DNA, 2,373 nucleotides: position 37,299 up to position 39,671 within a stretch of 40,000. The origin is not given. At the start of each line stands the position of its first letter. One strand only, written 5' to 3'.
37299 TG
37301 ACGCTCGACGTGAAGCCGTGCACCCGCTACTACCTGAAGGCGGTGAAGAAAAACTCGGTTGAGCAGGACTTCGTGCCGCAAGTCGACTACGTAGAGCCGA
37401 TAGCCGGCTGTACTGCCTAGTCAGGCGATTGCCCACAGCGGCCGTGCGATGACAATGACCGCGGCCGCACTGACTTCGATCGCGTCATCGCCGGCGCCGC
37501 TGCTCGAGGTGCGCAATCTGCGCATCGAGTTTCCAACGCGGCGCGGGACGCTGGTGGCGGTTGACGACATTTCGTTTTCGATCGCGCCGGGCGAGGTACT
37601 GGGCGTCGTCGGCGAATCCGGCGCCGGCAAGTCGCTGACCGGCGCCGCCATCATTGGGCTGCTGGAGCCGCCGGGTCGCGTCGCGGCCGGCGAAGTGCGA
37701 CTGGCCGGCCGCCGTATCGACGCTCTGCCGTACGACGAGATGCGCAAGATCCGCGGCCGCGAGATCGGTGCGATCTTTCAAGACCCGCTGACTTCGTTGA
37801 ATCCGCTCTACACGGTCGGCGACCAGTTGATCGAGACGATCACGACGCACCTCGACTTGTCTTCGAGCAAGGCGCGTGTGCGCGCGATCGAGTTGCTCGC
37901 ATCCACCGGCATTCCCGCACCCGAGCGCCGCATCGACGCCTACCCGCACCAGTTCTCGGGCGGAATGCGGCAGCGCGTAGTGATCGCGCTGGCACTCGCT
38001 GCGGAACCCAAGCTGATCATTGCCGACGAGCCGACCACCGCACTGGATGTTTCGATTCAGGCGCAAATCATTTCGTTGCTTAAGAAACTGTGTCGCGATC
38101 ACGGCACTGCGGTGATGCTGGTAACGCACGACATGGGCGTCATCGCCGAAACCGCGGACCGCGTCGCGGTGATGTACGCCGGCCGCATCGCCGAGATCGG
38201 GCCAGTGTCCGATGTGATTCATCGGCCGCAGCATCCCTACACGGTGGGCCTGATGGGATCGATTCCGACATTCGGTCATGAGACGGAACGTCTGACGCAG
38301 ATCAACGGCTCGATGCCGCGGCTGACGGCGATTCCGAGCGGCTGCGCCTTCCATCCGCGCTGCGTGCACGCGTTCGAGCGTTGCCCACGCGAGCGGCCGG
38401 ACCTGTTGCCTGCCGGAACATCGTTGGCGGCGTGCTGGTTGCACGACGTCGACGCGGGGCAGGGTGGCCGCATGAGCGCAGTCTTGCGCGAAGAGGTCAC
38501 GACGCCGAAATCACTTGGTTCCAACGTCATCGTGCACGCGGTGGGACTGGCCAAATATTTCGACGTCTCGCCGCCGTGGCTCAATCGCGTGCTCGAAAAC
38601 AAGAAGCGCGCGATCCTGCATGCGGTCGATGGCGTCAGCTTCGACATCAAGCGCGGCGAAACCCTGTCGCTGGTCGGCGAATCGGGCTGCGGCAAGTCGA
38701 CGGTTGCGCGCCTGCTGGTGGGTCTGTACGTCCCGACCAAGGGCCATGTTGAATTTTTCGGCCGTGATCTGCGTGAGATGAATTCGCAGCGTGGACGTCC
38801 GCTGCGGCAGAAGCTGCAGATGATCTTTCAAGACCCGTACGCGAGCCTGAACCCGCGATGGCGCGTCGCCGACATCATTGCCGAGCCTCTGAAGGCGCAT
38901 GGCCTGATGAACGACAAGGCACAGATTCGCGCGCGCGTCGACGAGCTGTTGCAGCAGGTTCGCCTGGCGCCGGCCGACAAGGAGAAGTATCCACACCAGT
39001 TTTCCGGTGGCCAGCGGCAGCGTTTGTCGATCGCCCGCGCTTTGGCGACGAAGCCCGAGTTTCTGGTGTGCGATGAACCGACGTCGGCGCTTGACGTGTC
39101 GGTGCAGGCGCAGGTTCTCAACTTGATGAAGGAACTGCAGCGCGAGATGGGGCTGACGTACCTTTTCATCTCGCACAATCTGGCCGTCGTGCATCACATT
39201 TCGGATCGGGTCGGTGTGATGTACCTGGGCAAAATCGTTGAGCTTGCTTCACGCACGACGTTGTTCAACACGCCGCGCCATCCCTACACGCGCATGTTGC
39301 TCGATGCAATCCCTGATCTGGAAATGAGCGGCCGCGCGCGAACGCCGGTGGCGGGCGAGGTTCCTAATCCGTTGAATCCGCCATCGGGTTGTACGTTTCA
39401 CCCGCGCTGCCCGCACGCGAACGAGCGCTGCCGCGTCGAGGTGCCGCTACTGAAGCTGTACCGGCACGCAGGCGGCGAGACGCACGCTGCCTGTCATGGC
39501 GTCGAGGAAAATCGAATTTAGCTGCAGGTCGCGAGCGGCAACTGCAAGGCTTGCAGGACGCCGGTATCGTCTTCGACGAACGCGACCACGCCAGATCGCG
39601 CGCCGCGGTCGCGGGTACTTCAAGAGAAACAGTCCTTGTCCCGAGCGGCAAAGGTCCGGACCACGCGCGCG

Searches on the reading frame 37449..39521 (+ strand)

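Call 33: search_protein_families(library=pfam, proteins=[window:37449-39521:+], max_evalue=0.001)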
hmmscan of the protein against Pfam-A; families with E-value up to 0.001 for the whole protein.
window:37449-39521:+ (690 aa): 8 families
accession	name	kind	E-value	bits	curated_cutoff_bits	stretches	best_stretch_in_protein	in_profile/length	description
PF00005.33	ABC_tran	-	3.4e-68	228.9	25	2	394-546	2-137/137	ABC transporter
PF08352.17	oligo_HPY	-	2.6e-41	140.3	27.1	2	597-661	1-65/65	Oligopeptide/dipeptide transporter, C-terminal region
PF13304.12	AAA_21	-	2.5e-11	44.6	27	1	163-232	232-303/304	AAA domain, putative AbiEii toxin, Type IV TA system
PF02463.25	SMC_N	-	4.3e-09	36.6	40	1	407-591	28-212/220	RecF/RecN/SMC N terminal domain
PF13401.12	AAA_22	-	4.1e-07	30.8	27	0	406-487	8-65/130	AAA domain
PF13191.12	AAA_16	-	4e-06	27.9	32.6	0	401-565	22-161/167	AAA ATPase domain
PF13555.12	AAA_29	-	3.4e-05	23.9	27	0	392-420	11-39/61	P-loop containing region of AAA domain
PF13481.12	AAA_25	-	0.0009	19.4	27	0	400-423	30-53/195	AAA domain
